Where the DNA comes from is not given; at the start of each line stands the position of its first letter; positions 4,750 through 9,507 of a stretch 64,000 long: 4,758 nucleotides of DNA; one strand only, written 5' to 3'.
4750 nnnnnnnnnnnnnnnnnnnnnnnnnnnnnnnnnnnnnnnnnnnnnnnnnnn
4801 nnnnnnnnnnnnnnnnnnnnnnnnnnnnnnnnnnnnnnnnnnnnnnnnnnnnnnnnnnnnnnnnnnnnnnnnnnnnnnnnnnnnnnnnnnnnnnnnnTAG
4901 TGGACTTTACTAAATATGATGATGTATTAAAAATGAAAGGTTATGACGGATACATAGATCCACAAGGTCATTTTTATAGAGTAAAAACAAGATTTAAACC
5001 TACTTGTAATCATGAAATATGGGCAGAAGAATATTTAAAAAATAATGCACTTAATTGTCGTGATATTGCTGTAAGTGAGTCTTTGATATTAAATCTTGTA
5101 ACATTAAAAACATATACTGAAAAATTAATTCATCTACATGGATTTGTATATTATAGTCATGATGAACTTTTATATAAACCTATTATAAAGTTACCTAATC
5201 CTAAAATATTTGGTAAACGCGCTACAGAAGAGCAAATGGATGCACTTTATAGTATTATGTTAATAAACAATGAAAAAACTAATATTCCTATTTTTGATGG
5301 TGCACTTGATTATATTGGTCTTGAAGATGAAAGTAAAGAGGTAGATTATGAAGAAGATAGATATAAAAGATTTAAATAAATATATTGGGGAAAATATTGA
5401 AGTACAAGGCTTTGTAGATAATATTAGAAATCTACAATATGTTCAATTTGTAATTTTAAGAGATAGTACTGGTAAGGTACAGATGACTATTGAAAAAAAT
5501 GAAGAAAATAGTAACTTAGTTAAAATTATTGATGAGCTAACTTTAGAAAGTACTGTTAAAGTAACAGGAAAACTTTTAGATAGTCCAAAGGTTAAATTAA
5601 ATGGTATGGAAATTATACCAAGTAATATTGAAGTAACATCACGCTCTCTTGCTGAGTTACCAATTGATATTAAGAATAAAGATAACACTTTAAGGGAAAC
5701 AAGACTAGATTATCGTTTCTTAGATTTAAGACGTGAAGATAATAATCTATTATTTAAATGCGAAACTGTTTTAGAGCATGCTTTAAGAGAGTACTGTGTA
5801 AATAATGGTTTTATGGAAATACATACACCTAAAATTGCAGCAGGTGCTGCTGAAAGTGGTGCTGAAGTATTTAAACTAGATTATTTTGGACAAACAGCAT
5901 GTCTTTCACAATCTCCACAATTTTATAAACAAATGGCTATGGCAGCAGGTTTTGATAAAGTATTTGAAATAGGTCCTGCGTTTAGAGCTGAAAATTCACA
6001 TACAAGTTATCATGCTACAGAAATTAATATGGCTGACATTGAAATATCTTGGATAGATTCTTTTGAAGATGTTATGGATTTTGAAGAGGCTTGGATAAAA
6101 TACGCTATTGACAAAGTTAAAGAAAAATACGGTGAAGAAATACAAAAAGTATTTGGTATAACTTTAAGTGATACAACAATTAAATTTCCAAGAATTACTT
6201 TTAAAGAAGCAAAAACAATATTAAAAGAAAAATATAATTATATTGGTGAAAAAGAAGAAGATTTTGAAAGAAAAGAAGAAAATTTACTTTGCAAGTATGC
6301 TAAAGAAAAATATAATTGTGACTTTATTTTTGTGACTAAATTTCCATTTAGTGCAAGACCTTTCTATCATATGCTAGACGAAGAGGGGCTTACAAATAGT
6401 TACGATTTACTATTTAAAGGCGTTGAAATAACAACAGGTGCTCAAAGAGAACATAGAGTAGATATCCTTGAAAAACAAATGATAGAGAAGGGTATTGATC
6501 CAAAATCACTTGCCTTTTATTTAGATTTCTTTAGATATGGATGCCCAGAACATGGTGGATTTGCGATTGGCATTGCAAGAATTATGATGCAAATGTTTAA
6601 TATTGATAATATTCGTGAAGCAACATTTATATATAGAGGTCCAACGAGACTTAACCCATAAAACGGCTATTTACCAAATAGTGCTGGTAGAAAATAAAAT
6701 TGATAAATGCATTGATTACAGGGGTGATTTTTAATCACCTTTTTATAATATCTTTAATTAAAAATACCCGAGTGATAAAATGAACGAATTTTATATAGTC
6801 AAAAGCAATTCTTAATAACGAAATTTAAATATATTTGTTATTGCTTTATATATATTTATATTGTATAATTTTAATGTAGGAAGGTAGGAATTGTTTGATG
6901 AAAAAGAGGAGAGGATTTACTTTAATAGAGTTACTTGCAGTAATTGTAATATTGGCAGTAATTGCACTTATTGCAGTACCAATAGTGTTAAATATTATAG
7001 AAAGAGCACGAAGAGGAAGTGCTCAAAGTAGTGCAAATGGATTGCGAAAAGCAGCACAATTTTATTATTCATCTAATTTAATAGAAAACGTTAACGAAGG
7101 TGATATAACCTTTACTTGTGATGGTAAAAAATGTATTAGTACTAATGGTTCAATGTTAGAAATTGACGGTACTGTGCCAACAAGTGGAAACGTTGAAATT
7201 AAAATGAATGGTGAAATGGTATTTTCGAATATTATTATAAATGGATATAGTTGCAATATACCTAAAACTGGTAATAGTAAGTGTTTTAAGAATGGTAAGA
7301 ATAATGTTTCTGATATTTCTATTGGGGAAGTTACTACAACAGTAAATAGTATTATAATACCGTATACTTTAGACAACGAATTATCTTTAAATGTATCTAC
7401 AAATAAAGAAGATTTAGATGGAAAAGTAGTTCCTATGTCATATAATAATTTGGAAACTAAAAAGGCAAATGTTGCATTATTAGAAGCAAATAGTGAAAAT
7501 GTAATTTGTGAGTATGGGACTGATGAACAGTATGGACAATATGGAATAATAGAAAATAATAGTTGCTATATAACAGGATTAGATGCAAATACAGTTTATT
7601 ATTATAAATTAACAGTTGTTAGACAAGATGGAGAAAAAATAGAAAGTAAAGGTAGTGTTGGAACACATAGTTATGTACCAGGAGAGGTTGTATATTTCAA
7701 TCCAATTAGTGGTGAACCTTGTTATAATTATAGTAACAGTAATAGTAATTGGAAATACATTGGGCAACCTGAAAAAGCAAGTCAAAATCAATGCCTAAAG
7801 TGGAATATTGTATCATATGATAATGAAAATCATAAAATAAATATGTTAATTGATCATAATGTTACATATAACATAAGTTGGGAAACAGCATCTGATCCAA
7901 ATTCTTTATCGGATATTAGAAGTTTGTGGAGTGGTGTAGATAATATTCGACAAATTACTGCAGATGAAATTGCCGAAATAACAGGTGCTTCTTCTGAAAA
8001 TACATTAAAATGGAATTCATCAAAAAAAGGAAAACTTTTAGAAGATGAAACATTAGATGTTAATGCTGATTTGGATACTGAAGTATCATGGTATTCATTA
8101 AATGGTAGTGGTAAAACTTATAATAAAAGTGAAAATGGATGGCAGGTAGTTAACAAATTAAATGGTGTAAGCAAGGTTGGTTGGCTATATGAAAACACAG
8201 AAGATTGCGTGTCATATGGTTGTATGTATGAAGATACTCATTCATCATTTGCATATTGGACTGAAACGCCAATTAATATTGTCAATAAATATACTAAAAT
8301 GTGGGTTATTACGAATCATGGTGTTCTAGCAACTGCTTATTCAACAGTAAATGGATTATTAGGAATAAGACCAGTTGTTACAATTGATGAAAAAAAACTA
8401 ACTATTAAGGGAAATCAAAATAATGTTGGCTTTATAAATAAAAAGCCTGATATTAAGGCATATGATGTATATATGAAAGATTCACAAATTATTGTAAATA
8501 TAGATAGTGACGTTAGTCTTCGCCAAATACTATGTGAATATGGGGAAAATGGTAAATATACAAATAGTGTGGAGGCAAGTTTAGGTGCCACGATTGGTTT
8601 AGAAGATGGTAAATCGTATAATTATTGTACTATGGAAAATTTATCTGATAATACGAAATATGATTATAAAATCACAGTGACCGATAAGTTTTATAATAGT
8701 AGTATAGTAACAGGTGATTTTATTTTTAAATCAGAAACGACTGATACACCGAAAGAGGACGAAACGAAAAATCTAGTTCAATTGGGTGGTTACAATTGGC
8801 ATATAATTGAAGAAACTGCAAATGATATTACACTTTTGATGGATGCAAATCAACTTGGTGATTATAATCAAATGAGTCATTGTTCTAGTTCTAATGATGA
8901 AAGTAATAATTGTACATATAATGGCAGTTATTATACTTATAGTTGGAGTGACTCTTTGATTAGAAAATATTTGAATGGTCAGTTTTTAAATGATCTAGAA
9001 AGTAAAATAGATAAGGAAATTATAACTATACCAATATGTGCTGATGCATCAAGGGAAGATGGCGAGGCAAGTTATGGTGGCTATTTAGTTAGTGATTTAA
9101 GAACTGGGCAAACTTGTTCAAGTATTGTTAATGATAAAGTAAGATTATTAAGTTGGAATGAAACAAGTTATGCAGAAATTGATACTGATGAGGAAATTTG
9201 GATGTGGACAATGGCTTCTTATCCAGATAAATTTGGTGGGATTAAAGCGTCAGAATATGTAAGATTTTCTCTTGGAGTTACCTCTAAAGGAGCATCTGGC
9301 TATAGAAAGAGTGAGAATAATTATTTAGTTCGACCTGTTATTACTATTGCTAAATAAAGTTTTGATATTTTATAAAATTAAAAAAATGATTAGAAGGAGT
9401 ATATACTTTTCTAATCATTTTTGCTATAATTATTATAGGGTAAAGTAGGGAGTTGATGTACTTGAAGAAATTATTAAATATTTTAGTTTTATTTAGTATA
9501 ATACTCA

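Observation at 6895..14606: Cell-envelope island: pilin-like protein, 1097-aa multidomain glucosaminidase and a convergent PASTA-only membrane protein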

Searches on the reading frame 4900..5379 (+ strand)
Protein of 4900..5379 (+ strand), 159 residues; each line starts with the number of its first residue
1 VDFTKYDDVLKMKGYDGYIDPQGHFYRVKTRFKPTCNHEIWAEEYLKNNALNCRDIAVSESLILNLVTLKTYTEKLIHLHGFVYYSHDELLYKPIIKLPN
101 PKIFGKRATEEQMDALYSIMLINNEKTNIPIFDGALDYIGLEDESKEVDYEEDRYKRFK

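Call 3: search_protein_families(library=pfam, proteins=[window:4900-5379:+], max_evalue=0.1)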
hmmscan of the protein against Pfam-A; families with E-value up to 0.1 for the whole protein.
window:4900-5379:+ (159 aa): 0 families

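Call 4: search_protein_families(library=ncbifam, proteins=[window:4900-5379:+], max_evalue=0.1)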
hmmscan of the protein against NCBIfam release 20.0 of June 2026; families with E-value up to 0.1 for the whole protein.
window:4900-5379:+ (159 aa): 2 families
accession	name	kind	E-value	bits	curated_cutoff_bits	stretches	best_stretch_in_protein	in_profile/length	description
NF003883.0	PRK05428.2-1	equivalog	0.039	13.3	252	0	101-128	93-120/189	HPr kinase/phosphorylase-related protein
NF047712.1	CrliSynInhib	equivalog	0.04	13.2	300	1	101-154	97-146/218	curli synthesis inhibitor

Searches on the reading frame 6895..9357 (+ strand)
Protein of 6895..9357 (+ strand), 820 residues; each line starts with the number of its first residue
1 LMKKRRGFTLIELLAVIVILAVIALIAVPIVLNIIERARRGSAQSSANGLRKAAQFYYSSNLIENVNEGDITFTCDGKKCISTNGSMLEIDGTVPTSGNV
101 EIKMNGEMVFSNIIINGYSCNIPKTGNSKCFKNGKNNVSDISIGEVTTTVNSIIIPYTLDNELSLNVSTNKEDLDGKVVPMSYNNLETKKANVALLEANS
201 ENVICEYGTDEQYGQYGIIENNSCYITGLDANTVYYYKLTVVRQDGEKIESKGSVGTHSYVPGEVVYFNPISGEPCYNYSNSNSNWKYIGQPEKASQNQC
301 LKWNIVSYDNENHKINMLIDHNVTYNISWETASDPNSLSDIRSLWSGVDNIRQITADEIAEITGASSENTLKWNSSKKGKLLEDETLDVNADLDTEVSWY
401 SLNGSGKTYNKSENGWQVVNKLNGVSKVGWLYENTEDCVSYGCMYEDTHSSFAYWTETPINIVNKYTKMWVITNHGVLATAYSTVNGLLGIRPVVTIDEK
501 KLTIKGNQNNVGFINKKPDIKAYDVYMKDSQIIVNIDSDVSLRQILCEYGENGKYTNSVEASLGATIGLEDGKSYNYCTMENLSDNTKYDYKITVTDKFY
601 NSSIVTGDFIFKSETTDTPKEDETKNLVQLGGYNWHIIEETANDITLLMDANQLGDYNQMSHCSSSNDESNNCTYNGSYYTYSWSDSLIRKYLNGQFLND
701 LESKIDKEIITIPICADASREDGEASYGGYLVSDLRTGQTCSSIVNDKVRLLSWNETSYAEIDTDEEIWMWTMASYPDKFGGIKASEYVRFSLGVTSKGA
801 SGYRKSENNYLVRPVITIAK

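Call 3: search_protein_families(library=pfam, proteins=[window:6895-9357:+], max_evalue=0.1)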
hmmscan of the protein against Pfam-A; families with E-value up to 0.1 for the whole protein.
window:6895-9357:+ (820 aa): 4 families
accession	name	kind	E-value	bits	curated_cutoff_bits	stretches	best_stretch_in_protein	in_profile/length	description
PF19789.6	DUF6273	-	5.1e-11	43.2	23.5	1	667-818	16-170/172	Domain of unknown function (DUF6273)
PF07963.17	N_methyl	-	1.7e-08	34.1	21.2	1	2-27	1-26/27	Prokaryotic N-terminal methylation motif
PF16656.11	Pur_ac_phosph_N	-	0.00061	20.7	30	1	530-596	13-81/93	Purple acid Phosphatase, N-terminal domain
PF00041.27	fn3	-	0.038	14.6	25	0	221-253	48-80/84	Fibronectin type III domain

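Call 4: search_protein_families(library=ncbifam, proteins=[window:6895-9357:+], max_evalue=0.1)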
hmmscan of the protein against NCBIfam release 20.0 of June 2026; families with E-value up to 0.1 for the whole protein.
window:6895-9357:+ (820 aa): 12 families
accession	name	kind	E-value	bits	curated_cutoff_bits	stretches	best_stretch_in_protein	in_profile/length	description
TIGR02532.1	IV_pilin_GFxxxE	domain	1.1e-07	31.3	16.3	1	5-28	1-24/24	prepilin-type N-terminal cleavage/methylation domain-containing protein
TIGR01710.1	typeII_sec_gspG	equivalog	3.6e-07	30.3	88.85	1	6-58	1-53/134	type II secretion system major pseudopilin GspG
NF041775.1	typeIV_PilA_Myxo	equivalog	4.5e-06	26.8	400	1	4-60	9-65/214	type IV pilin protein PilA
NF007862.0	PRK10574.1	equivalog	1.7e-05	24.9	138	1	2-38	1-37/145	prepilin peptidase-dependent pilin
NF040999.1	pilin_ComGC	equivalog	2.6e-05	24.3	75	1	6-38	2-34/84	competence type IV pilus major pilin ComGC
NF041013.1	T4P_ComGE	equivalog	0.00097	19.2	49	1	3-41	1-39/83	competence type IV pilus minor pilin ComGE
TIGR01708.2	typeII_sec_gspH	equivalog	0.0012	18.9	80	1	6-55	2-48/169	type II secretion system minor pseudopilin GspH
TIGR02596.1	TIGR02596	subfamily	0.0027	17.8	70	1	8-56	1-50/196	Verru_Chthon cassette protein D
NF007800.0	PRK10506.1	equivalog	0.0065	16.3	158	1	2-26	5-29/163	prepilin peptidase-dependent protein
NF040982.1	ComGD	equivalog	0.0073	16.7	70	1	6-37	2-33/139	competence type IV pilus minor pilin ComGD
TIGR02599.1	TIGR02599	subfamily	0.014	14.7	256.5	1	7-46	1-40/361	Verru_Chthon cassette protein C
NF041002.1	pilin_ComGF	equivalog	0.068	13.4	80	0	6-35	2-31/139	competence type IV pilus minor pilin ComGF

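Call 66: search_solved_structures(query=window:6895-9357:+, max_evalue=1)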
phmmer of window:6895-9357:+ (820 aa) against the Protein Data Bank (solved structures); distinct sequences matched with E-value up to 1: 20.
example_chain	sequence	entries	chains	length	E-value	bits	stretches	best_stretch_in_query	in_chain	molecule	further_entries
9lab_B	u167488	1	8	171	4.5e-06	28.3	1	2-93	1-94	MSHA major pilin subunit MshA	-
9egp_A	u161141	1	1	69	9.8e-06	27.2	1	2-61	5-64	Geopilin domain 1 protein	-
8pfb_G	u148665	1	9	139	2.1e-05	26.1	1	8-72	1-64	Type IV pilin PilE1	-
7tgg_A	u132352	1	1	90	0.00017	23.1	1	2-58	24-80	Geopilin domain 1 protein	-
1oqw_A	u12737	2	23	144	0.0017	19.8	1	8-55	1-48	Fimbrial protein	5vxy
9laa_A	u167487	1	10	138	0.0048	18.3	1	1-54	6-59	Type IV pilin protein PilA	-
8tum_e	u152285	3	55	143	0.0049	18.3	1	8-56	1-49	Type IV major pilin protein PilA | Pilin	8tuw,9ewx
6xxe_A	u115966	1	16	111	0.0079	17.6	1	8-54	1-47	Uncharacterized protein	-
8qqj_J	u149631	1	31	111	0.008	17.6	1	8-54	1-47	Type IV narrow pilus major component PilA5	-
8tj2_C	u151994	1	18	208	0.021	16.2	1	8-60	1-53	Type IV major pilin protein PilA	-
1ay2_A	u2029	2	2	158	0.027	15.8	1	8-60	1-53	TYPE 4 PILIN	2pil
8p3b_A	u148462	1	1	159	0.031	15.6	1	8-60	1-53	Fimbrial protein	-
5kua_A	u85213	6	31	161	0.032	15.6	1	8-60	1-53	pilin | Neisseria meningitidis PilE variant SB-GATDH | Neisseria meningitidis PilE, SB-DATDH variant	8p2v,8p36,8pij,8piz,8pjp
2hi2_A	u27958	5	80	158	0.033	15.6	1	8-60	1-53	Fimbrial protein | PilA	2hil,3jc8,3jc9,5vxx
2m7g_A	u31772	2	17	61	0.038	15.4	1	8-58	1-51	Geopilin domain 1 protein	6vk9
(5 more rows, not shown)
